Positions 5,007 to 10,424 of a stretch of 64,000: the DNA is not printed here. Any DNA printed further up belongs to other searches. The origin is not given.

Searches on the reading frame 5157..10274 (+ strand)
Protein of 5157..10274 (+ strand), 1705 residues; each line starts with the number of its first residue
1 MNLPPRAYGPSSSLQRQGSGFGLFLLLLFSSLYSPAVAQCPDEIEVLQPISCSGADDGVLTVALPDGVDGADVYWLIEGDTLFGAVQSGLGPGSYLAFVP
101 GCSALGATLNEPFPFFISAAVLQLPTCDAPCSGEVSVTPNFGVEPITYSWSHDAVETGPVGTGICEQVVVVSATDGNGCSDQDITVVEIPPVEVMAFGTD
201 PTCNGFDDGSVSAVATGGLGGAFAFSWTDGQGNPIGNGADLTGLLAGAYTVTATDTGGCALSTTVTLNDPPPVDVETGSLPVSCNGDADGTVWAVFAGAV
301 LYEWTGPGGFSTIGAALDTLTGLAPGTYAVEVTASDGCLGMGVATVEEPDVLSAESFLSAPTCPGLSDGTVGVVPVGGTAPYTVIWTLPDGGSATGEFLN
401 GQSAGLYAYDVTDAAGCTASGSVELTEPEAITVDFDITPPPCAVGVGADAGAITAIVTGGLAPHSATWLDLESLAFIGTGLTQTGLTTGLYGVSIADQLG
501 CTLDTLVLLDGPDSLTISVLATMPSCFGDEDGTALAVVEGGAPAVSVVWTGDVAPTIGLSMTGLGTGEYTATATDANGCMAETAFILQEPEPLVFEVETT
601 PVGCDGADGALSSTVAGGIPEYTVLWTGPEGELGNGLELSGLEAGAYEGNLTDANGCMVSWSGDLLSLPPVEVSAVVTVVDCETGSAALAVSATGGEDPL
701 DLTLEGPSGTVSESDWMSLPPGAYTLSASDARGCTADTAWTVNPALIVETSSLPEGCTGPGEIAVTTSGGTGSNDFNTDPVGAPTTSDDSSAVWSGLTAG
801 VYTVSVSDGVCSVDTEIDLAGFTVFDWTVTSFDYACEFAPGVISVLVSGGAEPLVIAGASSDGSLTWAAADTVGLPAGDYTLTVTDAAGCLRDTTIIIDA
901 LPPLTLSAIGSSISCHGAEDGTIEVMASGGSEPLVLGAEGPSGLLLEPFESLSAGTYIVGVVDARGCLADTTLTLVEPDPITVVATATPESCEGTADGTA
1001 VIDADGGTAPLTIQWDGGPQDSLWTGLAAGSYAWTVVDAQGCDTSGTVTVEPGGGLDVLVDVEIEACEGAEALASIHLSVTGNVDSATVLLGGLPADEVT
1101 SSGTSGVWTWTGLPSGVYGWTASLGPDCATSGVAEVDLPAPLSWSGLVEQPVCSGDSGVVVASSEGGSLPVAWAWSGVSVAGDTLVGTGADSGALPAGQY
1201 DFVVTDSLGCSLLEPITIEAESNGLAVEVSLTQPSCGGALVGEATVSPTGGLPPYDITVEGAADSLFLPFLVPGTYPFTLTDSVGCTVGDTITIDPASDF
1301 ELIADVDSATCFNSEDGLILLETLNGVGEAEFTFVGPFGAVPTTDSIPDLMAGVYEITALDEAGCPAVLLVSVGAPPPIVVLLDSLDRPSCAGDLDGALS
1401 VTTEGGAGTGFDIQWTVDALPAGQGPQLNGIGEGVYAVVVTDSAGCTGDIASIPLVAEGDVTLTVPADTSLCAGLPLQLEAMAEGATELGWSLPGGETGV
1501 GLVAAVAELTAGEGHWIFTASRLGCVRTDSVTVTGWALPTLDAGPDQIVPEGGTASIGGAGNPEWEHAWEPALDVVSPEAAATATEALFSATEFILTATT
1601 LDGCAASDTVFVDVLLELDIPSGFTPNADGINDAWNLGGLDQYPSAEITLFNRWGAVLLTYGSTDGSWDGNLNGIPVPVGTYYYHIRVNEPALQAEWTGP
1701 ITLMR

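Call 39: search_protein_families(library=pfam, proteins=[window:5157-10274:+], max_evalue=0.00001)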
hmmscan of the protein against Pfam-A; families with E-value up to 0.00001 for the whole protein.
window:5157-10274:+ (1705 aa): 3 families
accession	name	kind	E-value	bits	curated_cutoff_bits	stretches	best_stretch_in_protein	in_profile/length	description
PF13573.12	SprB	-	1.3e-38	130.7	28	1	985-1018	2-35/37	SprB repeat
PF13585.12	CHU_C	-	1.8e-17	63.7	27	1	1619-1690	2-74/86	CHU_C Type IX secretion signal domain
PF06832.18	BiPBP_C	-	6.6e-06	26.4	26.8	0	683-737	30-87/90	Penicillin-Binding Protein C-terminus Family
